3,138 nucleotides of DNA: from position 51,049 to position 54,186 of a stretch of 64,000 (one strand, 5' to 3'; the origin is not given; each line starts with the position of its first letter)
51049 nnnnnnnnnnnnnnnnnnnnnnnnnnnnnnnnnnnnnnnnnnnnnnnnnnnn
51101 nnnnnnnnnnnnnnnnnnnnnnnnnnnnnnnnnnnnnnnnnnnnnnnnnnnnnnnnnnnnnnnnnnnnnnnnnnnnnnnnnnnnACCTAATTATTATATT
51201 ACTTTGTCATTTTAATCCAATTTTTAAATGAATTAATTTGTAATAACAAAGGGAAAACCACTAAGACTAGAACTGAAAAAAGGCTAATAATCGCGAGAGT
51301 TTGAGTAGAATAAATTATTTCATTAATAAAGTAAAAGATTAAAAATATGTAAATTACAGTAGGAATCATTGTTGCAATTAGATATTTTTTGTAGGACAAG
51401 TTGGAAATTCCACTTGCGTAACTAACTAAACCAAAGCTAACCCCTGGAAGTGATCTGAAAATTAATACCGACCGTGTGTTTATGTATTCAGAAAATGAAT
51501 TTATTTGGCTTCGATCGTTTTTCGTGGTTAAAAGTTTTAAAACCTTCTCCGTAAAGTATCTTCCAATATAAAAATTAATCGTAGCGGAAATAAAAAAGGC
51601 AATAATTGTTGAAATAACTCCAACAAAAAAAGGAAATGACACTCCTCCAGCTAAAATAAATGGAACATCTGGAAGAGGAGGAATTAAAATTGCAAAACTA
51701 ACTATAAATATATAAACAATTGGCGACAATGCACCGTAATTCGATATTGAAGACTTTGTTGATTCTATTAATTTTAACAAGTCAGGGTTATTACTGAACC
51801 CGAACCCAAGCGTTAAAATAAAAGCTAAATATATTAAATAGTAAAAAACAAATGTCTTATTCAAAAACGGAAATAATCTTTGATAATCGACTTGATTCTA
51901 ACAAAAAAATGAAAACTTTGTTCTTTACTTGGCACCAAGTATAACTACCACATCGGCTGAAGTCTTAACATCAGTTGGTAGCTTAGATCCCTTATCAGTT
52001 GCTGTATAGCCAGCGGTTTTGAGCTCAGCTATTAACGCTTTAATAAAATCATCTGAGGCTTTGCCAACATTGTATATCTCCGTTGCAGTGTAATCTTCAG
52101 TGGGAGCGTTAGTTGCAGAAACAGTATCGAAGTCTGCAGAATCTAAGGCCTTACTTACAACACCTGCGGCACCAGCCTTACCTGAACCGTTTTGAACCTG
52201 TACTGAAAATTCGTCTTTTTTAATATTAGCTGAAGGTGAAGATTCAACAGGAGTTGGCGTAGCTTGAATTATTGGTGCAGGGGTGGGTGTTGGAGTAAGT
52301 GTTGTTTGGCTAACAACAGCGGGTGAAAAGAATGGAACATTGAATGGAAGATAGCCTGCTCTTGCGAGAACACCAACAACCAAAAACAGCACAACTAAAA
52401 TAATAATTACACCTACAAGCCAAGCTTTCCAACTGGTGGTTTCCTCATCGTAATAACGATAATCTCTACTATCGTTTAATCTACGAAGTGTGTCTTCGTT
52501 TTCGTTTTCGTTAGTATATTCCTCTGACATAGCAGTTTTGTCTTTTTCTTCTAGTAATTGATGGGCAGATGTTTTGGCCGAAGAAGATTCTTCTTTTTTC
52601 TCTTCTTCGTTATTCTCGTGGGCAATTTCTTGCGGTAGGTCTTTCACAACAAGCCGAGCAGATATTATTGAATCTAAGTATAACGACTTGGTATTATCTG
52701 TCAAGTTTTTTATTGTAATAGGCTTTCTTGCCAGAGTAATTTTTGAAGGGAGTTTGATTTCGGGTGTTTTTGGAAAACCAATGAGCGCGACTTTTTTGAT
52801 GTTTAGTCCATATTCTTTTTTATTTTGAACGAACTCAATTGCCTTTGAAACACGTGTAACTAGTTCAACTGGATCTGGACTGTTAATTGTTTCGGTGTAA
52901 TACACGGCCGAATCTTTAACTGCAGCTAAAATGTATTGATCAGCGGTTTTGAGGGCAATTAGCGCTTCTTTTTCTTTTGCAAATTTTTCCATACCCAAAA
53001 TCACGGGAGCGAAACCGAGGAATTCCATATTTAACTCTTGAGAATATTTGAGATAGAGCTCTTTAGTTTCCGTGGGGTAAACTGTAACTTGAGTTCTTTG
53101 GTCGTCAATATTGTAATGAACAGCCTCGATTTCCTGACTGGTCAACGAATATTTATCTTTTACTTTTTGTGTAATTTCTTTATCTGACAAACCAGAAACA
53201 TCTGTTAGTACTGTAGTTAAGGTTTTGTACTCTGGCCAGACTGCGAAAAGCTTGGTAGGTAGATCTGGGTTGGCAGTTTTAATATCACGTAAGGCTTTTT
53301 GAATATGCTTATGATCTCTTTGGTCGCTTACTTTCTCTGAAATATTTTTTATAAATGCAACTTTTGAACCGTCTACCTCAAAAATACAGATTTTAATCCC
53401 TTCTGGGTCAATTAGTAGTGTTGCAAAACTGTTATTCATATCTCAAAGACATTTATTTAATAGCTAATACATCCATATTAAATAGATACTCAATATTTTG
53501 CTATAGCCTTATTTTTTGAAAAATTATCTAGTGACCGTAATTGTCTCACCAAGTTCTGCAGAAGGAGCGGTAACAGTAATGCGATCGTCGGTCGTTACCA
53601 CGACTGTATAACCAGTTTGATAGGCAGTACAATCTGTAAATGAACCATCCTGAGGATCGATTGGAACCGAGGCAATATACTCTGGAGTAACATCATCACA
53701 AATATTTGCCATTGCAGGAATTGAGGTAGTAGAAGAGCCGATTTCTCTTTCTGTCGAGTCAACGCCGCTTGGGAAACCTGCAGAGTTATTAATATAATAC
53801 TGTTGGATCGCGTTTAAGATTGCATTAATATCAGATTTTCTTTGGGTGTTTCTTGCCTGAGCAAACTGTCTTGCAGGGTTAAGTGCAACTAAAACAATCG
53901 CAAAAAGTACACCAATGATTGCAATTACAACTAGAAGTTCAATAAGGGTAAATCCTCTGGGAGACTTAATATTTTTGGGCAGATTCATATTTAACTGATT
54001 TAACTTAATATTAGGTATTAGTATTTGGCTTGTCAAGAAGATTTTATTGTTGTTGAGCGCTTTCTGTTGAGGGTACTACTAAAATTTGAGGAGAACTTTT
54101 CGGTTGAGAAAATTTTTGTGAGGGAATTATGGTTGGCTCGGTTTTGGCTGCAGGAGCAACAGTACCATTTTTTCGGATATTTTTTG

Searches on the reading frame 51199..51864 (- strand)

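Call 82: search_protein_families(library=pfam, proteins=[window:51199-51864:-], max_evalue=0.001)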
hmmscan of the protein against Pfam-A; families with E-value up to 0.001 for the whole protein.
window:51199-51864:- (221 aa): 1 family
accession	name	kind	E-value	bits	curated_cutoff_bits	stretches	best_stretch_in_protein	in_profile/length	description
PF09335.16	VTT_dom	-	6.7e-20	72.2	33.9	1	64-180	1-121/123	VTT domain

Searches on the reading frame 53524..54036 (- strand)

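Call 82: search_protein_families(library=pfam, proteins=[window:53524-54036:-], max_evalue=0.001)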
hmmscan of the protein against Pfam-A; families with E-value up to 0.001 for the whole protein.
window:53524-54036:- (170 aa): 1 family
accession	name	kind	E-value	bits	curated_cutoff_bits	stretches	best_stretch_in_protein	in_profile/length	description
PF07963.17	N_methyl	-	5.7e-09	35.6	21.2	1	26-49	4-27/27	Prokaryotic N-terminal methylation motif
